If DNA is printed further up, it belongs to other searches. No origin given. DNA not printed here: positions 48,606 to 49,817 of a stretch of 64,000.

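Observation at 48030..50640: Lower-GC cassette inserted upstream of tatA-tatC: Tat-exported Cys-rich CxxCH protein, secreted protein, 45-aa Cys peptide and a private tatA copy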

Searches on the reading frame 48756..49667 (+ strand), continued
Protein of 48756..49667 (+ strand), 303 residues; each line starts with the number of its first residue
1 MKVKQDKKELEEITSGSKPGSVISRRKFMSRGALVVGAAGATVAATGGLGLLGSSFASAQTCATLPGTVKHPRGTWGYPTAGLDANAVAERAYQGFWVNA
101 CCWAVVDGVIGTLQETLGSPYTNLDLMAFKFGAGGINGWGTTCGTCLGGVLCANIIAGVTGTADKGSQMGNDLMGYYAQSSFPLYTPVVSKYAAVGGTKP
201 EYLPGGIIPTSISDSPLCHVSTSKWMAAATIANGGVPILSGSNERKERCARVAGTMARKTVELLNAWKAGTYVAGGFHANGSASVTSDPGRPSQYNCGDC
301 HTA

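Call 34: find_homologous_proteins(query=L014:1078-2430:+, max_evalue=1e-30)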
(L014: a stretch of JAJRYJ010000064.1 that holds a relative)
Query L014:1078-2430:+ (450 aa): 8000 proteins with E <= 1e-30 among 8000 candidates; the best 120 are listed.
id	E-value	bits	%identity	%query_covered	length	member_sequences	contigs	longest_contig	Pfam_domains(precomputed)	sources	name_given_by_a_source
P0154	2.1e-280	948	100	97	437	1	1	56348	PF00158.33,PF07724.21,PF25601.2,PF02954.26,PF14532.13,PF07728.21,PF00072.31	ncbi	-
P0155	7.4e-257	870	87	100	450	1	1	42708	PF00158.33,PF25601.2,PF02954.26,PF18024.8,PF14532.13,PF07728.21,PF00072.31,PF01078.28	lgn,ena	-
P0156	6.8e-220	748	77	99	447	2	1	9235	PF00158.33,PF07724.21,PF25601.2,PF02954.26,PF14532.13,PF07728.21,PF00072.31,PF01078.28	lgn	-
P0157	5.3e-219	745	75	99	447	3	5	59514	PF00158.33,PF07724.21,PF25601.2,PF02954.26,PF14532.13,PF07728.21,PF00072.31,PF13556.13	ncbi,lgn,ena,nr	ncbi:transcriptional regulatory protein ZraR [bacterium BMS3Abin01]|nr:transcriptional regulatory pr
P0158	3.9e-212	723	73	99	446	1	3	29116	PF00158.33,PF07724.21,PF25601.2,PF02954.26,PF14532.13,PF07728.21,PF00072.31,PF01078.28,PF13556.13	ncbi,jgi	jgi:DNA-binding NtrC family response regulator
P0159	3.3e-207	707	73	99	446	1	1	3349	PF00158.33,PF25601.2,PF02954.26,PF18024.8,PF00004.36,PF14532.13,PF00072.31,PF01078.28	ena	-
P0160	4.9e-206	703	72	99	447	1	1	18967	PF00158.33,PF25601.2,PF02954.26,PF18024.8,PF00004.36,PF14532.13,PF07728.21,PF00072.31,PF01078.28,PF13556.13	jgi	-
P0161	1.0e-204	698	71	98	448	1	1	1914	PF00158.33,PF25601.2,PF02954.26,PF00004.36,PF14532.13,PF07728.21,PF00072.31,PF01078.28,PF13556.13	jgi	jgi:DNA-binding NtrC family response regulator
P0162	1.0e-204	698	72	98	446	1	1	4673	PF00158.33,PF25601.2,PF02954.26,PF18024.8,PF14532.13,PF07728.21,PF00072.31,PF01078.28,PF13556.13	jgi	-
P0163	1.3e-204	698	72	99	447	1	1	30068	PF00158.33,PF25601.2,PF02954.26,PF14532.13,PF07728.21,PF00072.31,PF01078.28,PF13556.13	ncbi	-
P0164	1.6e-204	698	72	98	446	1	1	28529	PF00158.33,PF25601.2,PF02954.26,PF18024.8,PF14532.13,PF07728.21,PF00072.31,PF01078.28,PF13556.13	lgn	-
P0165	1.9e-204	698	72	99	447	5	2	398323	PF00158.33,PF25601.2,PF02954.26,PF00004.36,PF14532.13,PF00072.31,PF01078.28,PF13191.13,PF13556.13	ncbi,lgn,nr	ncbi:MAG: sigma-54 dependent transcriptional regulator [Actinobacteria bacterium]|nr:sigma-54 depend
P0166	5.8e-204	696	73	98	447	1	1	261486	PF00158.33,PF25601.2,PF02954.26,PF18024.8,PF00004.36,PF14532.13,PF00072.31,PF01078.28,PF13556.13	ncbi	ncbi:MAG: sigma-54-dependent transcriptional regulator [Thermoleophilia bacterium]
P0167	3.3e-203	693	71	99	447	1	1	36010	PF00158.33,PF07724.21,PF25601.2,PF02954.26,PF00004.36,PF14532.13,PF07728.21,PF00072.31,PF01078.28,PF13556.13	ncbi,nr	ncbi:MAG: sigma-54 dependent transcriptional regulator [Thermoleophilia bacterium]|nr:sigma-54 depen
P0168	2.6e-202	691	72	99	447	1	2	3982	PF00158.33,PF25601.2,PF02954.26,PF00004.36,PF14532.13,PF00072.31,PF01078.28,PF13556.13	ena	-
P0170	2.0e-201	688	72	98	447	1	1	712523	PF00158.33,PF25601.2,PF02954.26,PF18024.8,PF14532.13,PF00072.31,PF01078.28,PF13556.13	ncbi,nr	ncbi:MAG: sigma-54-dependent Fis family transcriptional regulator [Actinobacteria bacterium]|nr:sigm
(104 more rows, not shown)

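Call 48: predict_structure(alignment_id=A4)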
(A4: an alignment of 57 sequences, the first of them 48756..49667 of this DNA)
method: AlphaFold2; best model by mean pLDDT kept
length: 303 residues; sequences in the alignment: 57
mean_pLDDT: 81.1   pTM: 0.74
mean pLDDT of the five models: 81.1, 81.2, 80.8, 80.6, 79.8
residues with pLDDT >= 90: 172; 70-90: 45; 50-70: 44; < 50: 42
segments of 3 or more residues with pLDDT < 50: 35-51, 53-63, 279-290
pLDDT, mean of each block of 10 residues (from residue 1): 74 61 57 47 45 46 56 83 98 98 98 96 96 80 95 94 92 91 97 97 95 88 94 93 96 98 97 75 44 60 61
secondary structure, 60 per line:
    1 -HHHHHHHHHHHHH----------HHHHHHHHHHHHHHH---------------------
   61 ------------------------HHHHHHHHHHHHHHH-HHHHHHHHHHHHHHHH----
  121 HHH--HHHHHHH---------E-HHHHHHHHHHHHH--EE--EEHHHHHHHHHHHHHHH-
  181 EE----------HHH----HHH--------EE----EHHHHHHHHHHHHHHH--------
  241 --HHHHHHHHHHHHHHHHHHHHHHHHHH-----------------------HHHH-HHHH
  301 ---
elements in order: H2-14 H25-39 H85-99 H101-116 H126-132 H144-156 H165-179 H218-232 H243-268 H292-295 H297-300

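Call 63: fold_search(model_id=the predicted structure, library=pdb)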
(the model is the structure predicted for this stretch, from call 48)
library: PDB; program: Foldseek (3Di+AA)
matches with E <= 10: 12; with E <= 0.001: 1
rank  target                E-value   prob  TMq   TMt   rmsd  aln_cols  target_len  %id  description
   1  1h21_A                1.2e-11  1.00  0.56  0.69   5.0       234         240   27  A novel iron centre in the split-Soret cytochrome c from Desulfovibrio desulfuricans ATCC 27774 (released 2003-02-20)
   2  2zhy_B                1.7e+00  0.04  0.13  0.19  17.2       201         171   10  Crystal structure of a pduO-type ATP:cobalamin adenosyltransferase from Burkholderia thailandensis (released 2008-07-29)
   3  2zhz_B                2.3e+00  0.04  0.13  0.20  17.3       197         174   12  Crystal structure of a pduO-type ATP:cobalamin adenosyltransferase from Burkholderia thailandensis (released 2008-07-29)
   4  2zhy_A                3.9e+00  0.02  0.13  0.22  17.3       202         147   14  Crystal structure of a pduO-type ATP:cobalamin adenosyltransferase from Burkholderia thailandensis (released 2008-07-29)
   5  4k84_A                7.6e+00  0.01  0.15  0.19  16.7       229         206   10  Crystal structure of human ceramide-1-phosphate transfer protein (CPTP) in complex with 16:0 ceramide-1-phosphate (16: (released 2013-07-17)
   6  8qae_A                8.4e+00  0.02  0.13  0.17  16.4       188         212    9  X-ray crystal structure of a de novo designed single-chain antiparallel 6-helix alpha-helical barrel, sc-apCC-6-SLLA (released 2024-07-03)
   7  6liu_F                8.8e+00  0.02  0.08  0.07  18.8       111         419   14  Crystal structure of apo Tyrosine decarboxylase (released 2020-02-12)
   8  6yw5_GG               8.8e+00  0.01  0.12  0.14  20.3       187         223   14  The structure of the small subunit of the mitoribosome from Neurospora crassa (released 2020-11-11)
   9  6z5l                  8.8e+00  0.01  0.10  0.12  16.4       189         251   13  Helical reconstruction of influenza A virus M1 in complex with nucleic acid. (released 2020-10-14)
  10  1u8v_A                8.8e+00  0.01  0.09  0.07  17.7       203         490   11  Crystal Structure of 4-Hydroxybutyryl-CoA Dehydratase from Clostridium aminobutyricum: Radical catalysis involving a [ (released 2004-12-21)
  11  4nwp_D                9.3e+00  0.01  0.10  0.20  16.9       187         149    9  Computationally Designed Two-Component Self-Assembling Tetrahedral Cage, T33-21, Crystallized in Space Group R32 (released 2014-05-28)
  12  6fyj                  9.3e+00  0.01  0.11  0.09  16.7       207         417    8  Cytochrome P450 peroxygenase CYP152K6 in complex with Myristic Acid (released 2018-08-22)

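Call 84: search_protein_families(library=pfam, proteins=[L034:10775-12472:+, L034:12469-13848:+], max_evalue=0.01)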
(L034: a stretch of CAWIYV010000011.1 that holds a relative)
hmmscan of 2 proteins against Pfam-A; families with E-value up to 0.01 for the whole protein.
L034:10775-12472:+ (565 aa): 4 families
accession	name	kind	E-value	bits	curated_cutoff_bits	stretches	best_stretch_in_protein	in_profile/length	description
PF02518.31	HATPase_c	-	1.1e-28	100.3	26.4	1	456-562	2-110/111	Histidine kinase-, DNA gyrase B-, and HSP90-like ATPase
PF00512.31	HisKA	-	1.8e-10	41.2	26.9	1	348-411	2-64/66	His Kinase A (phospho-acceptor) domain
PF13581.12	HATPase_c_2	-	0.0011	19.4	27.4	1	467-557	43-125/127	Histidine kinase-like ATPase domain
PF14501.12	HATPase_c_5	-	0.0027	18.1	22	0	460-549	6-92/102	GHKL domain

L034:12469-13848:+ (459 aa): 13 families
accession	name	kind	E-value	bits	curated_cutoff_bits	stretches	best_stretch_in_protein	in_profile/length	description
PF00158.32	Sigma54_activat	-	1.9e-69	233.1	20.2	1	144-310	1-167/168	Sigma-54 interaction domain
PF25601.1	AAA_lid_14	-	6.1e-25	87.3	27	1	316-393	1-77/87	AAA+ ATPase lid domain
PF00072.30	Response_reg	-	8.1e-24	84.4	30.2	1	7-112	2-107/111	Response regulator receiver domain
PF14532.12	Sigma54_activ_2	-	1.1e-20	74.8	25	1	145-315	1-138/138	Sigma-54 interaction domain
PF02954.25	HTH_8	-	7.4e-12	45.2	22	1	409-447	4-42/42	Bacterial regulatory protein, Fis family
PF13191.12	AAA_16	-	4.1e-07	31.1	32.6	1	144-236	2-103/167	AAA ATPase domain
PF07728.20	AAA_5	-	8.3e-07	29.5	22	1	168-287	2-124/139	AAA domain (dynein-related subfamily)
PF13556.12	HTH_30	-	5.2e-05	23.4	27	1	419-446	8-35/59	PucR C-terminal helix-turn-helix domain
PF07724.20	AAA_2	-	0.00023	21.7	27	1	166-293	4-132/166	AAA domain (Cdc48 subfamily)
PF00004.35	AAA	-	0.0003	21.7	21.2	1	168-288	1-111/131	ATPase family associated with various cellular activities (AAA)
PF20720.3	nSTAND3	-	0.0032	17.6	27.2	1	153-200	5-52/155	Novel STAND NTPase 3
PF01078.27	Mg_chelatase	-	0.0045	16.8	20.3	0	223-253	93-123/207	Magnesium chelatase, subunit ChlI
PF20161.5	VpsR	-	0.0084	16.3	23.7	0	18-110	22-115/121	VpsR domain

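Call 88: find_encoding_contigs(protein=P0170, flank=8000, max_places=2)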
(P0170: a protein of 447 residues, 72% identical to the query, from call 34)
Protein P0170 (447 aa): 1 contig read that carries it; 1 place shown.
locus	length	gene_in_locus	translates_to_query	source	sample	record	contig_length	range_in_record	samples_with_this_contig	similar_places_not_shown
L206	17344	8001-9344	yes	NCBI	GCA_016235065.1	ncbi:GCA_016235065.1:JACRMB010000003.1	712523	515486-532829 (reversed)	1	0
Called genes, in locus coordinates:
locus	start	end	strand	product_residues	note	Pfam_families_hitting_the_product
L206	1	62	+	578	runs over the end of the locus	PF00633:HHH (faint), PF14716:HHH_8, PF14520:HHH_5, PF14791:DNA_pol_B_thumb, PF02811:PHP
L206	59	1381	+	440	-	PF13485:Peptidase_MA_2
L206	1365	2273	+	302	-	-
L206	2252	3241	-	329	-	PF01207:Dus, PF01180:DHO_dh (faint), PF00977:His_biosynth (weak)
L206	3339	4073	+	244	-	PF00005:ABC_tran, PF13304:AAA_21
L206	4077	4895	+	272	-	PF01061:ABC2_membrane, PF12698:ABC2_membrane_3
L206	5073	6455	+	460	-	PF00309:Sigma54_AID, PF04963:Sigma54_CBD, PF04552:Sigma54_DBD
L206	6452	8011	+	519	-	PF05231:MASE1 (weak), PF13493:DUF4118 (faint), PF00989:PAS, PF08448:PAS_4, PF13426:PAS_9 (weak), PF00512:HisKA, PF02518:HATPase_c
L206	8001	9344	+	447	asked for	PF00072:Response_reg, PF01078:Mg_chelatase (faint), PF00158:Sigma54_activat, PF14532:Sigma54_activ_2, PF25601:AAA_lid_14, PF18024:HTH_50 (faint), PF02954:HTH_8, PF13556:HTH_30 (faint)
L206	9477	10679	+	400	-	PF12704:MacB_PCD, PF02687:FtsX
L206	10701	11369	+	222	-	PF00005:ABC_tran, PF02463:SMC_N (faint), PF13304:AAA_21 (faint)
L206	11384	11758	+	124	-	-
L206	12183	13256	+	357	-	-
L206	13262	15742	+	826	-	PF01833:TIG (faint), PF17996:CE2_N (faint), PF19077:Big_13 (weak)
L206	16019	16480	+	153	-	PF14387:DUF4418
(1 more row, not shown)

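Call 101: search_solved_structures(query=A4, max_evalue=0.001, show_alignments=1)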
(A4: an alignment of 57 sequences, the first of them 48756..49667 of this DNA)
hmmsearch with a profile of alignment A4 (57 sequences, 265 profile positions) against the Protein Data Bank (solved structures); distinct sequences matched with E-value up to 0.001: 1.
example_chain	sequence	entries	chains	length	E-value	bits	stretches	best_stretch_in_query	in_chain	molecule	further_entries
1h21_A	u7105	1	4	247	2.2e-59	204.2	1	54-261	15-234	SPLIT-SORET CYTOCHROME C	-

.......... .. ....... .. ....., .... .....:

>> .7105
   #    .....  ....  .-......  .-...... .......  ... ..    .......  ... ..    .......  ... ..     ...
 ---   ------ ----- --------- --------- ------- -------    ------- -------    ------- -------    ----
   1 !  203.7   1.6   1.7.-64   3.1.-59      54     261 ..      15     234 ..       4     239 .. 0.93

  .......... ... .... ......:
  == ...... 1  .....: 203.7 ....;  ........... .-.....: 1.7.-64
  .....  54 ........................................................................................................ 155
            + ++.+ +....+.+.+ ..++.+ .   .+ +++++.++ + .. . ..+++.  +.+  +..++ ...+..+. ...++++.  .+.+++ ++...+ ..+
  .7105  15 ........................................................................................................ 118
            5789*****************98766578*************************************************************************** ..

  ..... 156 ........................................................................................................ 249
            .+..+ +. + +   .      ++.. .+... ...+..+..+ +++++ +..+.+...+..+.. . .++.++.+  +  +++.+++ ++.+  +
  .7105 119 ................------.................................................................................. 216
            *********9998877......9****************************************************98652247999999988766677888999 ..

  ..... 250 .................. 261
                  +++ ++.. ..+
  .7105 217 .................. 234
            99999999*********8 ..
